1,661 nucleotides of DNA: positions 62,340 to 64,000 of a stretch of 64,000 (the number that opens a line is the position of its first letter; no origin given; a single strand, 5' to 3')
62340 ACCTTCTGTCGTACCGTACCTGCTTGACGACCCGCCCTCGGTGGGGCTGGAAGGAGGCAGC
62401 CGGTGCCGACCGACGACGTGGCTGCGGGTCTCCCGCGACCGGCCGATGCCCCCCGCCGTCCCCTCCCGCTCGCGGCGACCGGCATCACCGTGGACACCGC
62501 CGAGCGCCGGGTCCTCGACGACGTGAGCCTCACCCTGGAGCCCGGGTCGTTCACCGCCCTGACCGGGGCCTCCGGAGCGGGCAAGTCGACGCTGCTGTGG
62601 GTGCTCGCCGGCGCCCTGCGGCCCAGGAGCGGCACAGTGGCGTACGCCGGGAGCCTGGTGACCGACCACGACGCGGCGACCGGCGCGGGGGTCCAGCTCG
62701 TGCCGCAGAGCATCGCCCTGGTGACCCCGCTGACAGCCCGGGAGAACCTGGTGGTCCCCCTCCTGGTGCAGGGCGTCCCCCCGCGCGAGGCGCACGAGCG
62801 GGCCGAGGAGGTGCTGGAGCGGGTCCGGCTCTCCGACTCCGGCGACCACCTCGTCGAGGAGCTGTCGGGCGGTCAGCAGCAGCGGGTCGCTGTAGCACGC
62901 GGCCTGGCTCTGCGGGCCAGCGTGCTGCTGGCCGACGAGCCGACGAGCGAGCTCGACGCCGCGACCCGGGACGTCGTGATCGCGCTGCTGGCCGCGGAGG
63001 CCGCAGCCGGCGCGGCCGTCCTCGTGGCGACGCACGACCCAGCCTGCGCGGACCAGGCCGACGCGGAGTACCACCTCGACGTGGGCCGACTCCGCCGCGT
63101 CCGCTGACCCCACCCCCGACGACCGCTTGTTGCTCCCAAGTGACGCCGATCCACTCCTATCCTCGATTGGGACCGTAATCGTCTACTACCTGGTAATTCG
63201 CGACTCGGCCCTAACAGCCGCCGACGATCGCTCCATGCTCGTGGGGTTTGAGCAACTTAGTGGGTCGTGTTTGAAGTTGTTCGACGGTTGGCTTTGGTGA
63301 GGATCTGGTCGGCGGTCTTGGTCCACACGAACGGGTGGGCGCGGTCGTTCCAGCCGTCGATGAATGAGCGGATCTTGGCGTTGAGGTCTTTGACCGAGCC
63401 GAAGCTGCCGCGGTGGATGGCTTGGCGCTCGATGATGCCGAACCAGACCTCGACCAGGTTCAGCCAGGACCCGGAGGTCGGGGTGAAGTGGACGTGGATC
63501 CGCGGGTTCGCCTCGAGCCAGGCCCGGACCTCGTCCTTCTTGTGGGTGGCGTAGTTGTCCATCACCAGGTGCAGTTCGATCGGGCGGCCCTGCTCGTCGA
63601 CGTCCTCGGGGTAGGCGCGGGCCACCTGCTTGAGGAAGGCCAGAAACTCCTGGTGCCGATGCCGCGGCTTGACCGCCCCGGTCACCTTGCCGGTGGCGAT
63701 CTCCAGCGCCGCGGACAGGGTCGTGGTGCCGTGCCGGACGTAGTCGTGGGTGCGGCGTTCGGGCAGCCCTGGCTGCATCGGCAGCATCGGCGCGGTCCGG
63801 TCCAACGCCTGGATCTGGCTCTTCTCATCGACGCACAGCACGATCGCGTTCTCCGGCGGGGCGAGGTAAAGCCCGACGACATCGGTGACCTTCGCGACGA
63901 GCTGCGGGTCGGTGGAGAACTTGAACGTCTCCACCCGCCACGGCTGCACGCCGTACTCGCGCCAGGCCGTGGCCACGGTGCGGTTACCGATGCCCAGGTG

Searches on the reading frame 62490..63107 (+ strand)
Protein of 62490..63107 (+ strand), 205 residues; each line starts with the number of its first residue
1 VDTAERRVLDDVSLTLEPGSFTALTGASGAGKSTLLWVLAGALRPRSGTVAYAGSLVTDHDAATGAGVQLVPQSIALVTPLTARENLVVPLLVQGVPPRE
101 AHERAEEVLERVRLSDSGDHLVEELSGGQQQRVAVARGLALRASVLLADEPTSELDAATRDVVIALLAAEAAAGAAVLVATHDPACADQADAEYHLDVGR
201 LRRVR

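Call 50: search_protein_families(library=pfam, proteins=[window:62490-63107:+], max_evalue=0.00001)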
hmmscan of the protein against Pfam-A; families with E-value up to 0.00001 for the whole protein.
window:62490-63107:+ (205 aa): 3 families
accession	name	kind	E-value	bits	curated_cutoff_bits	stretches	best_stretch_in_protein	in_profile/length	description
PF00005.33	ABC_tran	-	6.4e-33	114.7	25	1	9-153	1-137/137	ABC transporter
PF13304.12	AAA_21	-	1e-07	32.8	27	0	123-185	236-301/304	AAA domain, putative AbiEii toxin, Type IV TA system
PF02463.25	SMC_N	-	6.4e-06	26.2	40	0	123-195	135-210/220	RecF/RecN/SMC N terminal domain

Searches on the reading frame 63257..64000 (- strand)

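Call 50: search_protein_families(library=pfam, proteins=[window:63257-64000:-], max_evalue=0.00001)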
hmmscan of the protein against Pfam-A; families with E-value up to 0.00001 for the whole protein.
window:63257-64000:- (247 aa): 1 family
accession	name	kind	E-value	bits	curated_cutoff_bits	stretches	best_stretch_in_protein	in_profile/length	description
PF13358.12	DDE_3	-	5.1e-22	78.8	28.6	1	54-206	2-145/146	DDE superfamily endonuclease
